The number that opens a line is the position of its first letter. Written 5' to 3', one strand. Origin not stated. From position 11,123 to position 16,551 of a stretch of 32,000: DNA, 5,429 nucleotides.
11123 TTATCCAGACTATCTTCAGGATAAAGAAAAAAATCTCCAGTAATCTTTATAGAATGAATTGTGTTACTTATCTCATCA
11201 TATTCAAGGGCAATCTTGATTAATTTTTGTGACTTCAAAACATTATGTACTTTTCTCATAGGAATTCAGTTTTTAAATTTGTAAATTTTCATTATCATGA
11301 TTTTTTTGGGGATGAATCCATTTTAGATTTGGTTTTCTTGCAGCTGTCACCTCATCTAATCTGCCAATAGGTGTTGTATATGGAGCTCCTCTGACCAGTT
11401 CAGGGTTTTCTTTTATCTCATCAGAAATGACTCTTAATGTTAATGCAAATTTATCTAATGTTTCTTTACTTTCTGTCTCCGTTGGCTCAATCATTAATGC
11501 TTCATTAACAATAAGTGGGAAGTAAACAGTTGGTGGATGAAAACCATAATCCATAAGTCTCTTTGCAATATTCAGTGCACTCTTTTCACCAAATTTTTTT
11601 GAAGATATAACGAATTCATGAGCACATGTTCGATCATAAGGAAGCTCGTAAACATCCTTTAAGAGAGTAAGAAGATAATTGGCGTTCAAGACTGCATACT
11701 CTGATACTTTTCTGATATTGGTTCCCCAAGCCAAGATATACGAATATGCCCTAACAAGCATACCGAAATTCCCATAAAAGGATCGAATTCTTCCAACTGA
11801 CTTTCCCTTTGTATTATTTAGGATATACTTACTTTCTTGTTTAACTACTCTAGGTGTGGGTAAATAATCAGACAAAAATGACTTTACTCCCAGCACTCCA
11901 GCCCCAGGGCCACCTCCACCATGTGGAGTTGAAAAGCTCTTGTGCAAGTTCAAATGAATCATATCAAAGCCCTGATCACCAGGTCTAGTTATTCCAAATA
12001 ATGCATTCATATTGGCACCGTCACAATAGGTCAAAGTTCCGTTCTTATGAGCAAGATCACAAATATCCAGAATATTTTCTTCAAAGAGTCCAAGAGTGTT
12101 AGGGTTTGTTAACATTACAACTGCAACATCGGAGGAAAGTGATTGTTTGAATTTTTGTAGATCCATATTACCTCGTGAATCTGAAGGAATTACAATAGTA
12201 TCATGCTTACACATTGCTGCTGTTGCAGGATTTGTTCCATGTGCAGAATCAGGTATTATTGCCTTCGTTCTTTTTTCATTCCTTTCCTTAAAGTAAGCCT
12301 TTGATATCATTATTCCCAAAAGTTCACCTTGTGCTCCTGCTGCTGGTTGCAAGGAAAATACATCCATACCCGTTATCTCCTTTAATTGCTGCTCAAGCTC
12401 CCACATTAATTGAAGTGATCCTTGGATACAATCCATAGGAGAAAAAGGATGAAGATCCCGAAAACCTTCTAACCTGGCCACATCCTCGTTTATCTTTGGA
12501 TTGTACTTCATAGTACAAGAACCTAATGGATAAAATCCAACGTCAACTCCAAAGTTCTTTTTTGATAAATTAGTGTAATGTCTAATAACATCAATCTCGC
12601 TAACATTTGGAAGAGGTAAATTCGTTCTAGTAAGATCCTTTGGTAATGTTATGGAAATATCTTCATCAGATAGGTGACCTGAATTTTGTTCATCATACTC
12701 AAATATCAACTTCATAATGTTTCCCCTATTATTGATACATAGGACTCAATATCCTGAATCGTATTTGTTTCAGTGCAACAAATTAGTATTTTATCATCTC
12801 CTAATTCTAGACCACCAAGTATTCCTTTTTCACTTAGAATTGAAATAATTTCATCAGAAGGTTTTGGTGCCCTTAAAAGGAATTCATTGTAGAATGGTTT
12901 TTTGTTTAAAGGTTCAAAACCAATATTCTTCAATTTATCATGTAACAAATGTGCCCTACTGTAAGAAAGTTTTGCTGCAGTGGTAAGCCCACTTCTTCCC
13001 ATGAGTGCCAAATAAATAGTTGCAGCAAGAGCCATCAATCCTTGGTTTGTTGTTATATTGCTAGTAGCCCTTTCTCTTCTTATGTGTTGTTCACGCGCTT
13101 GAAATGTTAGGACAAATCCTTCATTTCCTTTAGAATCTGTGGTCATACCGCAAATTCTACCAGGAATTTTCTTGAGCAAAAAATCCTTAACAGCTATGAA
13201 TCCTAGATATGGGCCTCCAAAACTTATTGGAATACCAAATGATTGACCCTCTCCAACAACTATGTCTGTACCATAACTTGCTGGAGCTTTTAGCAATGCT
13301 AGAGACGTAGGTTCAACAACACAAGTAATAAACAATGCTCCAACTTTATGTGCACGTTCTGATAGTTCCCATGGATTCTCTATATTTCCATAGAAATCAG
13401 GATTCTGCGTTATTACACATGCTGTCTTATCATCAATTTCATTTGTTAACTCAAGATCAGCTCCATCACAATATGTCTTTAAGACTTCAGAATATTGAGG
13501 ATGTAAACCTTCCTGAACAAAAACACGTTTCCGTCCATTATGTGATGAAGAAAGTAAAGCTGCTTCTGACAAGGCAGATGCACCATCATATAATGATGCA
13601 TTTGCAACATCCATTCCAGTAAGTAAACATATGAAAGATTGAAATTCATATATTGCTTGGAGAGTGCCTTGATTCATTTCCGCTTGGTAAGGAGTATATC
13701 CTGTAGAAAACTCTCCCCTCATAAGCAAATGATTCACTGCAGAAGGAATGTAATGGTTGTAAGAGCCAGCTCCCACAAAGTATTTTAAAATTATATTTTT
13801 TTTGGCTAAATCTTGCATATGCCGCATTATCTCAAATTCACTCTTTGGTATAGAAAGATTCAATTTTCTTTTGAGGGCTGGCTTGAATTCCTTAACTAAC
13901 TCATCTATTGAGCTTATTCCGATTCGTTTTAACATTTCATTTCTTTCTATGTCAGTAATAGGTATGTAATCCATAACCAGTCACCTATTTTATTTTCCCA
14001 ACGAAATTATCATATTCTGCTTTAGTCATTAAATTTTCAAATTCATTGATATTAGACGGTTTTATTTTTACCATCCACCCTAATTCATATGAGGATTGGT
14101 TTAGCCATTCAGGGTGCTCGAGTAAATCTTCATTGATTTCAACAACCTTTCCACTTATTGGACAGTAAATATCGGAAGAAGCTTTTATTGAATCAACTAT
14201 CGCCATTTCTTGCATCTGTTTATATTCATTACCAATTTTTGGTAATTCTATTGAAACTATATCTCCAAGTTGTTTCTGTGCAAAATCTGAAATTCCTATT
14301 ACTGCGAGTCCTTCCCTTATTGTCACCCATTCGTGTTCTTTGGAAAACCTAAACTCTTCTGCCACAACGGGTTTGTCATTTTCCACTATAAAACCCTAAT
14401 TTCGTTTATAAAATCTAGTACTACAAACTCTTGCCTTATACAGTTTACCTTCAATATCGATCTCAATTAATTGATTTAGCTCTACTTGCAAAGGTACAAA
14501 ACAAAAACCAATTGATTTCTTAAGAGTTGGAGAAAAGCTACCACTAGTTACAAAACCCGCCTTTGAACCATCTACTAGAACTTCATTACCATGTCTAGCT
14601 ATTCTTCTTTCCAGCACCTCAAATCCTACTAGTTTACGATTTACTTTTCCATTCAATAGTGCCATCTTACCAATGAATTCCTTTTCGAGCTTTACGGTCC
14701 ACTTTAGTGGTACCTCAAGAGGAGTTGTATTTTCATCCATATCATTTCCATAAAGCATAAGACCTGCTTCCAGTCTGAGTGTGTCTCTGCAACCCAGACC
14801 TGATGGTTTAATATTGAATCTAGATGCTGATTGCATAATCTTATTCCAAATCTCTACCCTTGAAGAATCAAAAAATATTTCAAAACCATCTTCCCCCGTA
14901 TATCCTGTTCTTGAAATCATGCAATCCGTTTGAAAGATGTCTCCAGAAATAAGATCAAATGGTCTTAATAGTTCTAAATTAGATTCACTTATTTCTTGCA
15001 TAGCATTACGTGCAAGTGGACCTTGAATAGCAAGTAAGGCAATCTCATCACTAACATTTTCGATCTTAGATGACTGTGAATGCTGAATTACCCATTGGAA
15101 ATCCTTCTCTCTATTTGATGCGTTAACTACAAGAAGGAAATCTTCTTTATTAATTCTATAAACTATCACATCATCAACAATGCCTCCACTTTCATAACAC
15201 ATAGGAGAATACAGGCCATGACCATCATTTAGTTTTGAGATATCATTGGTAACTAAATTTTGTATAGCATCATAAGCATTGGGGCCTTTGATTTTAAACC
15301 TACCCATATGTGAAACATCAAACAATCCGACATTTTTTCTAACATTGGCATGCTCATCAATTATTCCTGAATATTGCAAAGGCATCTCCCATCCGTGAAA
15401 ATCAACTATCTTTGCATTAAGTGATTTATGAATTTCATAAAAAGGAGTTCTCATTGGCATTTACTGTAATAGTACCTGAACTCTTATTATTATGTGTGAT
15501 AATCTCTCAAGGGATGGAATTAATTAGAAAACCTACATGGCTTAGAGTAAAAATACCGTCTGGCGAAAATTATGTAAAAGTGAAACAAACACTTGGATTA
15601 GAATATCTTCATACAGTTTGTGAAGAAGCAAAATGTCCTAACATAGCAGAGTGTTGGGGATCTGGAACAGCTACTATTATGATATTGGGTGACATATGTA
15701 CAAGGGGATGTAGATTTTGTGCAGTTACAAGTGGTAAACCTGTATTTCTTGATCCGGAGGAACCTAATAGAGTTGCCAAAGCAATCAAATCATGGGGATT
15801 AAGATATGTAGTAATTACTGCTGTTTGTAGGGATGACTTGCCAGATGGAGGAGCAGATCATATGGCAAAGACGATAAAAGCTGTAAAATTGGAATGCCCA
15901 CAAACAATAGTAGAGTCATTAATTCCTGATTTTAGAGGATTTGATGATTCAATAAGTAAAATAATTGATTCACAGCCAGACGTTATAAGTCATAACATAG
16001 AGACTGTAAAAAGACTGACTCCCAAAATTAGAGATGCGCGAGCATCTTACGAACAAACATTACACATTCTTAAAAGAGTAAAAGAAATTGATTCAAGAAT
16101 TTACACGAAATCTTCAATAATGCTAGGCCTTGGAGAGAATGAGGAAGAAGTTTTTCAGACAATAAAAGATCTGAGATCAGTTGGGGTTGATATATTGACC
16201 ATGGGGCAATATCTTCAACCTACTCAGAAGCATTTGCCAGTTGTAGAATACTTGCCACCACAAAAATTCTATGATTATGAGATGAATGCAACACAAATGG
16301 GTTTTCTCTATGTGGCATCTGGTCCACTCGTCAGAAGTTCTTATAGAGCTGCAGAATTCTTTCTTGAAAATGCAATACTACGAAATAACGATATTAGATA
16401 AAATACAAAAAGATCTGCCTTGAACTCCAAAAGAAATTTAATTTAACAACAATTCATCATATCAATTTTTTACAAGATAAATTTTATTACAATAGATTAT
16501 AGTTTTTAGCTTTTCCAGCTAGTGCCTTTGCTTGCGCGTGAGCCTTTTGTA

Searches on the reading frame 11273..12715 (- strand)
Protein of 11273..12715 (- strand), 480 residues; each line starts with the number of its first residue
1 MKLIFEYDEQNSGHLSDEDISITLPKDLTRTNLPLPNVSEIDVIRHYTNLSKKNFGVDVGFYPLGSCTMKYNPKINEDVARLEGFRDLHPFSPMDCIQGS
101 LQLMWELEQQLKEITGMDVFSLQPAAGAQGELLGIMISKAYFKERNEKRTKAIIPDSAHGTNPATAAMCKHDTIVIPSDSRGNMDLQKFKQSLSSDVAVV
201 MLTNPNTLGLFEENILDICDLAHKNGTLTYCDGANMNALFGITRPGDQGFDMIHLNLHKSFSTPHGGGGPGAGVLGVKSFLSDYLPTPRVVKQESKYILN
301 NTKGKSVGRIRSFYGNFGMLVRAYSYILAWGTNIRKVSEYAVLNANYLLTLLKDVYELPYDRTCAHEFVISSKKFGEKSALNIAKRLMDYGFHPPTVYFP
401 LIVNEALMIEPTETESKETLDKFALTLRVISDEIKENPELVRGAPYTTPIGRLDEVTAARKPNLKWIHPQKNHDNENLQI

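Call 8: search_protein_families(library=pfam, proteins=[window:11273-12715:-], max_evalue=0.0001)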
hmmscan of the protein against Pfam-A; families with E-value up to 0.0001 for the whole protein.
window:11273-12715:- (480 aa): 4 families
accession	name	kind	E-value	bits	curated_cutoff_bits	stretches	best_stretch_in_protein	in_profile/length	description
PF21478.3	GcvP2_C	-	4.2e-28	98.1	27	1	338-436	2-104/122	Glycine dehydrogenase, C-terminal domain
PF02347.22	GDC-P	-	7.7e-11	41.9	26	1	32-286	42-284/429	Glycine cleavage system P-protein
PF00266.25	Aminotran_5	-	7.6e-08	32.2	21.5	1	141-266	81-207/371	Aminotransferase class-V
PF01212.27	Beta_elim_lyase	-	9.3e-05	22.3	27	0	104-267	34-207/288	Beta-eliminating lyase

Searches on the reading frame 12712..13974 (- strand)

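Call 8: search_protein_families(library=pfam, proteins=[window:12712-13974:-], max_evalue=0.0001)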
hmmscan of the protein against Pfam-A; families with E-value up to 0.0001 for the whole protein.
window:12712-13974:- (420 aa): 1 family
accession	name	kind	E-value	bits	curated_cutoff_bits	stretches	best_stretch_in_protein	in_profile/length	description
PF02347.22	GDC-P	-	9.8e-122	407.3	26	1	2-414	2-427/429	Glycine cleavage system P-protein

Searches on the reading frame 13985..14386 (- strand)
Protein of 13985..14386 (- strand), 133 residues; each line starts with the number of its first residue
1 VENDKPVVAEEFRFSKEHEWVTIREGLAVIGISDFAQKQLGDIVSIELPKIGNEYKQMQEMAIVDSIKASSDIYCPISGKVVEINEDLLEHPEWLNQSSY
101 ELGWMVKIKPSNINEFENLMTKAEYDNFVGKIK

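Call 8: search_protein_families(library=pfam, proteins=[window:13985-14386:-], max_evalue=0.0001)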
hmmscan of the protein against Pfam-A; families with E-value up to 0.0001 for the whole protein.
window:13985-14386:- (133 aa): 1 family
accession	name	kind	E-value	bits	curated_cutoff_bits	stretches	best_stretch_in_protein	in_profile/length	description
PF01597.25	GCV_H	-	7.8e-40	136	22.2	1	13-129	2-119/122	Glycine cleavage H-protein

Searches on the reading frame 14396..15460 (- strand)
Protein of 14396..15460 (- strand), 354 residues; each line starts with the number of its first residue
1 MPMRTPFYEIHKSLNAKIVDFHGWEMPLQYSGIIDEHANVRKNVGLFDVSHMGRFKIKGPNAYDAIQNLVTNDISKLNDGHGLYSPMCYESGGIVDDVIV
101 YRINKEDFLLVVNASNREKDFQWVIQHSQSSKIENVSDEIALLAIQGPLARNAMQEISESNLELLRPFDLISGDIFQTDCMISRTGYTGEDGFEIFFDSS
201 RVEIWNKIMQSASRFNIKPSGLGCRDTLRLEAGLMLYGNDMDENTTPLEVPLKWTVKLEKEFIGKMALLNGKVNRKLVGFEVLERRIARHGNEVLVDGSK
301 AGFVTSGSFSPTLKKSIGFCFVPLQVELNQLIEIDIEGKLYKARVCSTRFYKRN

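Call 8: search_protein_families(library=pfam, proteins=[window:14396-15460:-], max_evalue=0.0001)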
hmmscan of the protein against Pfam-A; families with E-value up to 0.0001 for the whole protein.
window:14396-15460:- (354 aa): 2 families
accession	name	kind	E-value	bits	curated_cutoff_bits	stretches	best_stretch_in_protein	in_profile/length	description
PF01571.26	GCV_T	-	1.8e-90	303.1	25.6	1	8-255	2-255/255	Aminomethyltransferase folate-binding domain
PF08669.17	GCV_T_C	-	9.7e-22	77.1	25.9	1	275-352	1-80/80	Glycine cleavage T-protein C-terminal barrel domain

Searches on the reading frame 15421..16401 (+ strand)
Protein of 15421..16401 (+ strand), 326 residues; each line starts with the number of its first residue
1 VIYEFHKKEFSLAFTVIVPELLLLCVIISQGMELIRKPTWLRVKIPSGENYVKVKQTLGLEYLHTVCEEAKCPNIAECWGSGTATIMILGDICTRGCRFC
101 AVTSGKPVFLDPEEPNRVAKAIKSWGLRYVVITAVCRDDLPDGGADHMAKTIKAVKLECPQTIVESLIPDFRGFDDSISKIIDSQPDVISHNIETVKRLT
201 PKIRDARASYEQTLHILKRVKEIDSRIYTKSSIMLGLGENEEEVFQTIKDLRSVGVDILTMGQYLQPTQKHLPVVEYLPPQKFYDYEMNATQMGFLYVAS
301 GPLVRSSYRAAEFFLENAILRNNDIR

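Call 8: search_protein_families(library=pfam, proteins=[window:15421-16401:+], max_evalue=0.0001)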
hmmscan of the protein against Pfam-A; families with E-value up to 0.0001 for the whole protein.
window:15421-16401:+ (326 aa): 2 families
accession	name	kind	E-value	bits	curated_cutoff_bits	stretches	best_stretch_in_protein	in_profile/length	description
PF04055.27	Radical_SAM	-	2.7e-23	83.4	29.5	1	87-251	1-166/166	Radical SAM superfamily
PF16881.10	LIAS_N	-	4.3e-11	43.6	27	1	33-72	57-96/96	N-terminal domain of lipoyl synthase of Radical_SAM family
